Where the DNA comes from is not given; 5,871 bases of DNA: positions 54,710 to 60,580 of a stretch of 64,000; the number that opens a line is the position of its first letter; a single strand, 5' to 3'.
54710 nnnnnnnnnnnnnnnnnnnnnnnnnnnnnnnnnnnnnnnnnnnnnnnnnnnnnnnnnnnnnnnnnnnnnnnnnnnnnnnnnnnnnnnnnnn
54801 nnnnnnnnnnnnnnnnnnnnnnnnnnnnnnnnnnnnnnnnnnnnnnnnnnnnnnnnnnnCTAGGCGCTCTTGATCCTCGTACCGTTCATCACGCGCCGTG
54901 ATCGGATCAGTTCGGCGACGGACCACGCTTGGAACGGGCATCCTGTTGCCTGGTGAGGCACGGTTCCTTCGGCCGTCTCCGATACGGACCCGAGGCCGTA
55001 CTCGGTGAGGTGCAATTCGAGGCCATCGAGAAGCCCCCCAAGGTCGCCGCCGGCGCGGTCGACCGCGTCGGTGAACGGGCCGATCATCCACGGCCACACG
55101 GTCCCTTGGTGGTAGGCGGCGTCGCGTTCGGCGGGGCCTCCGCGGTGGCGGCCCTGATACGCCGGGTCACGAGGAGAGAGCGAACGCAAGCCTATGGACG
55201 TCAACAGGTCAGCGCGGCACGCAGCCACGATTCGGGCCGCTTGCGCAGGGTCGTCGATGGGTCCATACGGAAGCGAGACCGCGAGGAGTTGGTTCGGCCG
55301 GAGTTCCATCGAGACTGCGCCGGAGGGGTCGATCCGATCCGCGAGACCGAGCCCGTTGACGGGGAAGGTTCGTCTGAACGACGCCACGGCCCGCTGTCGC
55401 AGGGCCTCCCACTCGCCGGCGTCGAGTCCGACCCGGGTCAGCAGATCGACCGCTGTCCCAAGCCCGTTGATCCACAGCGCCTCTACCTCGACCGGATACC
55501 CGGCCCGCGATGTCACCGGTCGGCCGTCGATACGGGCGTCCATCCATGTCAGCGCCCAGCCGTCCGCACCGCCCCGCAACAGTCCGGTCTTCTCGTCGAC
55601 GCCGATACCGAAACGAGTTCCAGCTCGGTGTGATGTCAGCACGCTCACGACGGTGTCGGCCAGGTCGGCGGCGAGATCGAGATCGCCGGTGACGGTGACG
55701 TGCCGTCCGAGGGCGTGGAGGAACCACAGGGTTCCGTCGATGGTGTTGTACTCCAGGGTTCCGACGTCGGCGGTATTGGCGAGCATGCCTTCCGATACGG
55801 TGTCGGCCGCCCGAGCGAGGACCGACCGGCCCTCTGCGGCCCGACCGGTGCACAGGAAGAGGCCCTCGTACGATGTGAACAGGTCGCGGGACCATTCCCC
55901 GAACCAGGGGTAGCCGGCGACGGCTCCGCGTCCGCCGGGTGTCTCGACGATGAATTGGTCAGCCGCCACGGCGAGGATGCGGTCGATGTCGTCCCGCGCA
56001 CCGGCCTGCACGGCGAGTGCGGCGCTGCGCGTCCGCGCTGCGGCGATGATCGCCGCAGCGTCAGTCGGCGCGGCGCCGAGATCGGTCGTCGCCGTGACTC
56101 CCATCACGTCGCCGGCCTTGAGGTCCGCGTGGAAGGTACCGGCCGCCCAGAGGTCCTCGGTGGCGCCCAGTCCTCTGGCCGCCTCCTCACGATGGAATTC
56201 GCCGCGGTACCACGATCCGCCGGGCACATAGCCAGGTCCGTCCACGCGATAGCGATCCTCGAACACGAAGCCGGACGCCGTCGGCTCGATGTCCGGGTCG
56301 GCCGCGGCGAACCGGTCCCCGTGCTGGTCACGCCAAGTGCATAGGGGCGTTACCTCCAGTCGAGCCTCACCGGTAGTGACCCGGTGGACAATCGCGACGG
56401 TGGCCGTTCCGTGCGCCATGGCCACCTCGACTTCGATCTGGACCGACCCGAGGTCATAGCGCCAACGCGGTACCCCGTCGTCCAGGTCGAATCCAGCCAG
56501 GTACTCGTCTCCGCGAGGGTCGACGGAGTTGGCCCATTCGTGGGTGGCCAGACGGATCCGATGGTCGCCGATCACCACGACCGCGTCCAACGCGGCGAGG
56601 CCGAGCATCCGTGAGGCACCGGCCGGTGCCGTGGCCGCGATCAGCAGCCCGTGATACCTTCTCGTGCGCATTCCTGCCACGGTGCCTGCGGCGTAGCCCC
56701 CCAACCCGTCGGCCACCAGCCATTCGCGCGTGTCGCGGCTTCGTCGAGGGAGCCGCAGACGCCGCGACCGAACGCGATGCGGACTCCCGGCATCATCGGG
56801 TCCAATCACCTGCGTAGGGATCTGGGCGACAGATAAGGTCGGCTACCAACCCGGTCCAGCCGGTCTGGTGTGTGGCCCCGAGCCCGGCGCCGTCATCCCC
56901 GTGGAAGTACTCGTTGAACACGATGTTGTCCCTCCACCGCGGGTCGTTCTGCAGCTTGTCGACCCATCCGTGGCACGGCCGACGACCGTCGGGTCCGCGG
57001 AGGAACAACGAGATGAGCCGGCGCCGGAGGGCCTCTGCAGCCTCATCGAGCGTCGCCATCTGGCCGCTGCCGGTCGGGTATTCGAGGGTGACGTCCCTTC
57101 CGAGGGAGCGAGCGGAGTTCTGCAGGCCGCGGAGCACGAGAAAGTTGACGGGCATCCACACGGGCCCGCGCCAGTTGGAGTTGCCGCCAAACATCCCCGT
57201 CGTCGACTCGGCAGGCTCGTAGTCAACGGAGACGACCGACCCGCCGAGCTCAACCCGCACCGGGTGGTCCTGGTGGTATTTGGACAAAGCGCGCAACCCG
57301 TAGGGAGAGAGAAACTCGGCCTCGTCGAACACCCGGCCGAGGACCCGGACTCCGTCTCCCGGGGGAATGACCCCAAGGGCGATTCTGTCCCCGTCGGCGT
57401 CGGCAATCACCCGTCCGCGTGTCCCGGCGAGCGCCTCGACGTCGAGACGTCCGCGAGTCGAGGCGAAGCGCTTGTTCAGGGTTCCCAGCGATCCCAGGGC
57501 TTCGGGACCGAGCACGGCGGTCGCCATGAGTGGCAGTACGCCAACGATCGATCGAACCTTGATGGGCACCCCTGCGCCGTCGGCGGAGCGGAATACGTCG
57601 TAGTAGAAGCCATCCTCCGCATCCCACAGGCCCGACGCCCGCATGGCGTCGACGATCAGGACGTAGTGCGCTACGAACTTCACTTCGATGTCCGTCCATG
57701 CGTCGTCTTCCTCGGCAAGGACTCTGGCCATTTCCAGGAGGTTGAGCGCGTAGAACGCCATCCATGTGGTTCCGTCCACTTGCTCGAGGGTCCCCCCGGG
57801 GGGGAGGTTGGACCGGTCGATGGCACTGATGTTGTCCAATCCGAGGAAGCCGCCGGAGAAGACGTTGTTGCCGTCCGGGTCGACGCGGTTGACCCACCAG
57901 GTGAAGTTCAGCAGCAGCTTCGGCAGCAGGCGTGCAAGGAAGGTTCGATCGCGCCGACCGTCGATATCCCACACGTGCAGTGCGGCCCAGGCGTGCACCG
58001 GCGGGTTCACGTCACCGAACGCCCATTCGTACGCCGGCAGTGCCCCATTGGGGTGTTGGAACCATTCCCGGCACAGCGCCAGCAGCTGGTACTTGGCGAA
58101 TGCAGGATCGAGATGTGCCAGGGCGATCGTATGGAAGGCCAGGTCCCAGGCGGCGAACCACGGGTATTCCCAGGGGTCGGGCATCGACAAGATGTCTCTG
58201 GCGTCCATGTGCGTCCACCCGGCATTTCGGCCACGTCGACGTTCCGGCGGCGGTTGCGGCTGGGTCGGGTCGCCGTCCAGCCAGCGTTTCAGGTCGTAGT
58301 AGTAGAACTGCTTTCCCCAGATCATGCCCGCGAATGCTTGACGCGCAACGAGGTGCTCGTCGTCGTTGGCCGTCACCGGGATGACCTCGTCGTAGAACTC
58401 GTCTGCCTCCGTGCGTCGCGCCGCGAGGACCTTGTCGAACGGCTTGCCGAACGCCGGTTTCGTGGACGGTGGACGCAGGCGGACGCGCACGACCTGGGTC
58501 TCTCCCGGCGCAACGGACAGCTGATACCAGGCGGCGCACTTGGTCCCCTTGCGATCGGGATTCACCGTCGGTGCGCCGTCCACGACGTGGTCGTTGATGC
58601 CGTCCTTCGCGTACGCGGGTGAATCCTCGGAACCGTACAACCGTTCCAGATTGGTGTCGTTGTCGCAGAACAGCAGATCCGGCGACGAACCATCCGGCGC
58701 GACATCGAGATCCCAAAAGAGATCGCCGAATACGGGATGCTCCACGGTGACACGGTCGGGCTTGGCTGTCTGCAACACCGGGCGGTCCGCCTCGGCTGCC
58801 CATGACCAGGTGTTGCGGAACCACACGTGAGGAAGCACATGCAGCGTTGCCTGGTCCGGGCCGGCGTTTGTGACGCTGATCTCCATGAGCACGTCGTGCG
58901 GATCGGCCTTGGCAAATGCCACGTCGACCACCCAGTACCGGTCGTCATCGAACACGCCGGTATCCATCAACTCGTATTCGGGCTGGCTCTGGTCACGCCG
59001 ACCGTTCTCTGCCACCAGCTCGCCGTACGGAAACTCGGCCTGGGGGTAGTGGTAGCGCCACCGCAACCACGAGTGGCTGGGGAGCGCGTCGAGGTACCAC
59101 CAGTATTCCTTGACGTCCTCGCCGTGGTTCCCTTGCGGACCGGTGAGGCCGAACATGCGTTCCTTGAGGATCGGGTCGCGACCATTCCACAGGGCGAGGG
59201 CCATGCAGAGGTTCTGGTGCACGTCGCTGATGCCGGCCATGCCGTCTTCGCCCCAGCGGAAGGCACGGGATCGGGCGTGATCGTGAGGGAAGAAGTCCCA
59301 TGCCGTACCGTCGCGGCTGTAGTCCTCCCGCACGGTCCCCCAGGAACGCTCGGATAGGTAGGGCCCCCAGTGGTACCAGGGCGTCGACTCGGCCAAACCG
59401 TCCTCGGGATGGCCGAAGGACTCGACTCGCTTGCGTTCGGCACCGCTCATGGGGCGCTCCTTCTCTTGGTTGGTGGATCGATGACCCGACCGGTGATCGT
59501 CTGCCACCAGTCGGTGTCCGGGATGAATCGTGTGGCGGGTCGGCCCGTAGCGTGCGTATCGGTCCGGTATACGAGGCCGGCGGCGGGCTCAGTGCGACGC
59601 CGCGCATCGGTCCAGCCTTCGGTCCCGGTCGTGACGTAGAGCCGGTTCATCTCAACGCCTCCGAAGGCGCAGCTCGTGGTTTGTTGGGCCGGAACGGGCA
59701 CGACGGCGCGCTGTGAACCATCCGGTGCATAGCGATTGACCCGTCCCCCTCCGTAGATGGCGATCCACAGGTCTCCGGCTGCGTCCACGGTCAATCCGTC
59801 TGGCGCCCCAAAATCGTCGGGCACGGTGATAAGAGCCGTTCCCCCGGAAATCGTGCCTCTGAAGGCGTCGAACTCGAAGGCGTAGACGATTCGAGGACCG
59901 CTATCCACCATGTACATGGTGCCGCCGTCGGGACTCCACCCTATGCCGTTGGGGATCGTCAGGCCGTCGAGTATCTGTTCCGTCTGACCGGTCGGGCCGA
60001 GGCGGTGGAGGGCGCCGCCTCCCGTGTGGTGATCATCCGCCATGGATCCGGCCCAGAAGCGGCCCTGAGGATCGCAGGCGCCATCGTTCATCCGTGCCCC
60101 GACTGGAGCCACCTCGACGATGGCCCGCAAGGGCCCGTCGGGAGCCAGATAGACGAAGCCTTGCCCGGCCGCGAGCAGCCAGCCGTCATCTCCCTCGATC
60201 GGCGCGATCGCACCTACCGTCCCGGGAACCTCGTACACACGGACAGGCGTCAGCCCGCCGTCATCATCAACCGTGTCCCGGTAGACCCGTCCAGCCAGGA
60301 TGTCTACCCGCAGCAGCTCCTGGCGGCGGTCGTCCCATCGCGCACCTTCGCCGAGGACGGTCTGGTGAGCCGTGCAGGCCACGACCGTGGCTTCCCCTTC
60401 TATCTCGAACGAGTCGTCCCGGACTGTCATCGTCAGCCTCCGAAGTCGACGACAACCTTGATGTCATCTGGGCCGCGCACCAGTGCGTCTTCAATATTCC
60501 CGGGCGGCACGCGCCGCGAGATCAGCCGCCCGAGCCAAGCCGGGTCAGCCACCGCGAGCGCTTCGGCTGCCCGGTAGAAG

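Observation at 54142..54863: Truncated tRNA-Arg(CCU) followed by lower-GC DNA with an IS481-like transposase tail: scar of a mobile-element insertion or deletion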

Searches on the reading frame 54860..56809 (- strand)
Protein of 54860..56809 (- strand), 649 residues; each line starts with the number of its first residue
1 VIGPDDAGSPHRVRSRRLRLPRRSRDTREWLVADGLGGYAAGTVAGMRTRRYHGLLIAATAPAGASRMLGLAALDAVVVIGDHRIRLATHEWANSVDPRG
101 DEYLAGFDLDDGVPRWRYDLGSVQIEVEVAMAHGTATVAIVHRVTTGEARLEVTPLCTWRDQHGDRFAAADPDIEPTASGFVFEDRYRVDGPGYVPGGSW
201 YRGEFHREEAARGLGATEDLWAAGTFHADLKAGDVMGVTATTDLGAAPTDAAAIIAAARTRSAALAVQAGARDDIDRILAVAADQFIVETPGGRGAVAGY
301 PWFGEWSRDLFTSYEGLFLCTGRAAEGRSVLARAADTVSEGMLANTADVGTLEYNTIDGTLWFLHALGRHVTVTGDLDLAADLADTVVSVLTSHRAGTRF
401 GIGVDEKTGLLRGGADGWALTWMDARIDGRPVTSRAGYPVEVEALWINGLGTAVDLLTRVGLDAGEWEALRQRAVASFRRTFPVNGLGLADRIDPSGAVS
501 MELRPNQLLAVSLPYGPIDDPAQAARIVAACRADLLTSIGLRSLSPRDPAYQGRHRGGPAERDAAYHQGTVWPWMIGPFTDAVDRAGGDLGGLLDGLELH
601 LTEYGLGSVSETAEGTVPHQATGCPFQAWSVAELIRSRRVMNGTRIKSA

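Call 8: search_protein_families(library=pfam, proteins=[window:54860-56809:-], max_evalue=1)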
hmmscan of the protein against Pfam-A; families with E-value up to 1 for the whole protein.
window:54860-56809:- (649 aa): 2 families
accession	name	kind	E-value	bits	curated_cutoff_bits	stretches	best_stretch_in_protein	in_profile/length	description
PF06202.20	GDE_C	-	2.5e-87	293.6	21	1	282-636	2-367/367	Amylo-alpha-1,6-glucosidase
PF12439.13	GDE_N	-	3.4e-57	193.9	27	1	28-234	1-216/219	Glycogen debranching enzyme N terminal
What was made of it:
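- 54860..56809 (-): Glycogen debranching enzyme gene (GDE_N + GDE_C). It is intact and forms the right-hand neighbour of the scar. Pfam E 2.5e-87 and 3.4e-57 (call 8).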

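Call 19: find_related_loci(query=window:54863-56809:-, collection=genome_contigs, flank=6000)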
Query window:54863-56809:- (649 aa) in genome_contigs; peptide patterns used: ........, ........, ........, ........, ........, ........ (x = any residue, [..] = any of these).
533 stretches matched a pattern; 483 encode a relative of the query (tblastn E <= 1e-3); the best 80 are kept; 80 distinct loci.
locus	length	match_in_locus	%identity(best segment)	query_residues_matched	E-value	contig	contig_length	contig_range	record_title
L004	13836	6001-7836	74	28-638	0e+0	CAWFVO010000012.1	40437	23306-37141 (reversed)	MAG: uncultured Actinomycetota bacterium isolate MFD04967.bin.2.85 genome assembly, contig: contig_51225, whole genome s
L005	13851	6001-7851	77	28-643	0e+0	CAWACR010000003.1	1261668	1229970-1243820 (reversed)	MAG: uncultured Actinomycetota bacterium isolate MFD00905.bin.2.5 genome assembly, contig: contig_3114, whole genome sho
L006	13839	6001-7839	75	27-638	0e+0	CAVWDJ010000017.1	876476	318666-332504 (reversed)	MAG: uncultured Actinomycetota bacterium isolate MFD09368.bin.1.220 genome assembly, contig: contig_27851, whole genome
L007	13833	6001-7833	75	27-635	0e+0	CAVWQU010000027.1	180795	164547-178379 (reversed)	MAG: uncultured Actinomycetota bacterium isolate MFD09368.bin.3.343 genome assembly, contig: contig_49755, whole genome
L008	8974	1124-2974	71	28-642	0e+0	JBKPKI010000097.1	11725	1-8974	MAG: Actinomycetota bacterium isolate GS_HAYS_MAG_00122 GS_HAYS_000002190502, whole genome shotgun sequence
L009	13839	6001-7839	75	27-638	0e+0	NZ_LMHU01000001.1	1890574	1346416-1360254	Terrabacter sp. Root181 contig_1, whole genome shotgun sequence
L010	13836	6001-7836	73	28-638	0e+0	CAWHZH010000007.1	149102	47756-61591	MAG: uncultured Actinomycetota bacterium isolate MFD09368.bin.1.179 genome assembly, contig: contig_2877, whole genome s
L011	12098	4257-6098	75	27-638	0e+0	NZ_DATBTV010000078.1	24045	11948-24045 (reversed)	MAG: Lapillicoccus sp. isolate SMAG_U4193 k141_438492, whole genome shotgun sequence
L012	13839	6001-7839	74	28-638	0e+0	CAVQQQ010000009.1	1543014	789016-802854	MAG: uncultured Actinomycetota bacterium isolate MFD09848.bin.1.108 genome assembly, contig: contig_7715, whole genome s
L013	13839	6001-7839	74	27-638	0e+0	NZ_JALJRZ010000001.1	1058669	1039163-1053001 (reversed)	Terrabacter sp. Ter38 NODE_1_length_1058669_cov_53.09321058669, whole genome shotgun sequence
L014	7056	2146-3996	69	28-642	0e+0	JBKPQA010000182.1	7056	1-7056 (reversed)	MAG: Actinomycetota bacterium isolate GS_EKS_MAG_00088 GS_EKS_000003495621, whole genome shotgun sequence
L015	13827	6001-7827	73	28-635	0e+0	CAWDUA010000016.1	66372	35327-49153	MAG: uncultured Actinomycetota bacterium isolate MFD05442.bin.1.269 genome assembly, contig: contig_46377, whole genome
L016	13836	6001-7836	69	28-638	0e+0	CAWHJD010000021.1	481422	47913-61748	MAG: Ilumatobacteraceae bacterium isolate MFD02979.bin.1.133 genome assembly, contig: contig_54598, whole genome shotgun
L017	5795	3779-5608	72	27-635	0e+0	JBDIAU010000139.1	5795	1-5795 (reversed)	MAG: Beutenbergiaceae bacterium isolate AS-MICRO-3CA.179 NODE_70233_length_5795_cov_29.917871, whole genome shotgun sequ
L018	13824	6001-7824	70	28-635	0e+0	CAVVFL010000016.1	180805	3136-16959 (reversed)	MAG: Ilumatobacteraceae bacterium isolate MFD04716.bin.2.315 genome assembly, contig: contig_23479, whole genome shotgun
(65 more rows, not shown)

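Call 51: find_encoding_contigs(protein=window:54860-56809:-, flank=10000, max_places=10)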
Protein window:54860-56809:- (649 aa): no gene with exactly this product is on record in the collection.

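Call 52: find_homologous_proteins(query=window:54863-56809:-, max_evalue=1e-60)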
Query window:54863-56809:- (649 aa): 4073 proteins with E <= 1e-60 among 8000 candidates; the best 120 are listed.
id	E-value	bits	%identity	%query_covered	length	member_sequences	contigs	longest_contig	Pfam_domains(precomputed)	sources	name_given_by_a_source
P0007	0.0e+0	1382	100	95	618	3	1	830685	PF12439.14,PF06202.21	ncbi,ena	-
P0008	0.0e+0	1079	78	94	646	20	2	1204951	PF12439.14,PF06202.21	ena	-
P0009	0.0e+0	1069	77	94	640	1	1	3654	PF12439.14,PF06202.21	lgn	-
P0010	0.0e+0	1060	77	94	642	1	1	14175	PF12439.14,PF06202.21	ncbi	-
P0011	0.0e+0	1059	77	94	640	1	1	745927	PF12439.14,PF06202.21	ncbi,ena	-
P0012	0.0e+0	1057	75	96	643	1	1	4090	PF12439.14,PF06202.21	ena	-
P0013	0.0e+0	1057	77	94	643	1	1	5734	PF12439.14,PF06202.21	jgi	-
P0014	0.0e+0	1052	76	94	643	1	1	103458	PF12439.14,PF06202.21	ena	-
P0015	0.0e+0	1051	77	94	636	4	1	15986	PF12439.14,PF06202.21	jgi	jgi:predicted glycogen debranching enzyme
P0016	0.0e+0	1041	74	95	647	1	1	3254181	PF12439.14,PF06202.21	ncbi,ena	-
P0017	0.0e+0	1039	75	95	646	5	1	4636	PF12439.14,PF06202.21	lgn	-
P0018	0.0e+0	1038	75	94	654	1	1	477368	PF12439.14,PF06202.21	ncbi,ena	-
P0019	0.0e+0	1037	75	94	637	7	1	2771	PF12439.14,PF06202.21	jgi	-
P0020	0.0e+0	1035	74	95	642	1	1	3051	PF12439.14,PF06202.21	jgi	jgi:predicted glycogen debranching enzyme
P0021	0.0e+0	1032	75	94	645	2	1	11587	PF12439.14,PF06202.21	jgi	jgi:predicted glycogen debranching enzyme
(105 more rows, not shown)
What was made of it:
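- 54860..56809 (-): A 100%-identical public protein, P0007, lies on an 830,685-bp contig (call 52).
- The contig is long, at 830 kb (call 52).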

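Call 53: find_encoding_contigs(protein=P0007, flank=10000, max_places=10)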
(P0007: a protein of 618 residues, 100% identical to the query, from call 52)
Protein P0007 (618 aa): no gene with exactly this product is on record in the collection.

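Call 54: list_cluster_members(proteins=[P0007])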
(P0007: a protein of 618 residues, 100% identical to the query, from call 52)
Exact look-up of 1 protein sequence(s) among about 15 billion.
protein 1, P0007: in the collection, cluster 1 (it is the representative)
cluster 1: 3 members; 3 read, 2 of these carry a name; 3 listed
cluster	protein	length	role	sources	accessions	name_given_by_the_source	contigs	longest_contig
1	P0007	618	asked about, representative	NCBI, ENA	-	-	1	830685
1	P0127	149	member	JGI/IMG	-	glycogen debranching enzyme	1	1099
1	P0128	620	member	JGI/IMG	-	predicted glycogen debranching enzyme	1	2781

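Call 55: find_encoding_contigs(protein=P0128, flank=10000)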
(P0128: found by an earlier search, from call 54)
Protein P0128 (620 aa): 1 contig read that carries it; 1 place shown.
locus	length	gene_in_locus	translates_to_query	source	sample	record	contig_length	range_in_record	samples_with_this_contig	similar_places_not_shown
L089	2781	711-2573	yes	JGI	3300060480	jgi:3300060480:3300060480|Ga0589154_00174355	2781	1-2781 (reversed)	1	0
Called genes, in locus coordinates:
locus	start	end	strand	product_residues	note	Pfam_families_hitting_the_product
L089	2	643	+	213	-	?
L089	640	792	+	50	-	-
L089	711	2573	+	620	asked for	PF12439:GDE_N, PF06202:GDE_C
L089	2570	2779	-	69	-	?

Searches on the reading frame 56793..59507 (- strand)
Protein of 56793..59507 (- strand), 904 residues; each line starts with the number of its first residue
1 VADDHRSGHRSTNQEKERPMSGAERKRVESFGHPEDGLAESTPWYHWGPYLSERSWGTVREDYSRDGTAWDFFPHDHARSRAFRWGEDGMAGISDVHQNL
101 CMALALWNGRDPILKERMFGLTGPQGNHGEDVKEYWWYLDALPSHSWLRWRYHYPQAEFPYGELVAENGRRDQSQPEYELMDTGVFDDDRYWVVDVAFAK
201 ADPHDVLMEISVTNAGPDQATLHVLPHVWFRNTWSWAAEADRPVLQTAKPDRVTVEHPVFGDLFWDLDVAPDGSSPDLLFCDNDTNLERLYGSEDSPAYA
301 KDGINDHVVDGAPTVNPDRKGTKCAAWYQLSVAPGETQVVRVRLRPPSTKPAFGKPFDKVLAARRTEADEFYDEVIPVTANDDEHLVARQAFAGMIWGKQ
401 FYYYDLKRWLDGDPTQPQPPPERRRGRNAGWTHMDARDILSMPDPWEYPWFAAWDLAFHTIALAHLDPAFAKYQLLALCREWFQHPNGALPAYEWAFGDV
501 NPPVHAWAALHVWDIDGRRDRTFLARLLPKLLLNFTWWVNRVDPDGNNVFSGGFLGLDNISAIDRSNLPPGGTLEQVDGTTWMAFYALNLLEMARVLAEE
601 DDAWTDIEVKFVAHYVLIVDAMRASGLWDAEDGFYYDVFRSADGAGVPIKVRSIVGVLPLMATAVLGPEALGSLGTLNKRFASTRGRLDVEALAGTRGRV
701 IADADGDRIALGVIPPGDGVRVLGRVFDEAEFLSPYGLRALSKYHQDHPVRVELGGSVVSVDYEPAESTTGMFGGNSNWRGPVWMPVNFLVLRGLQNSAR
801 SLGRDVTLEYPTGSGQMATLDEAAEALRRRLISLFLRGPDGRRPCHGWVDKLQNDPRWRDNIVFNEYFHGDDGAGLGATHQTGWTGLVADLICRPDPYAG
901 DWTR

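Call 66: search_protein_families(library=pfam, proteins=[window:56793-59507:-], max_evalue=0.00001)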
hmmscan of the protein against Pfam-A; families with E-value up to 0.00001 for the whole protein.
window:56793-59507:- (904 aa): 2 families
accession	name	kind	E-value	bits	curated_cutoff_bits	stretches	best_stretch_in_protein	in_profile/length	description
PF22422.2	MGH1-like_GH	-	3.3e-28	99.7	27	2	448-664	1-251/356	Mannosylglycerate hydrolase MGH1-like glycoside hydrolase domain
PF03200.22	Glyco_hydro_63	-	1.6e-07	31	22.4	0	777-800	405-428/492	Glycosyl hydrolase family 63 C-terminal domain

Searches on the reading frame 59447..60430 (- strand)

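Call 66: search_protein_families(library=pfam, proteins=[window:59447-60430:-], max_evalue=0.00001)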
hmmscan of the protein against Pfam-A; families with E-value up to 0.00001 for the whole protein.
window:59447-60430:- (327 aa): 1 family
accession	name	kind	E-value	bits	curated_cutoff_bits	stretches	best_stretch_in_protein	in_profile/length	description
PF08450.18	SGL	-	9.9e-71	238.6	26.3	1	26-269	1-245/246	SMP-30/Gluconolactonase/LRE-like region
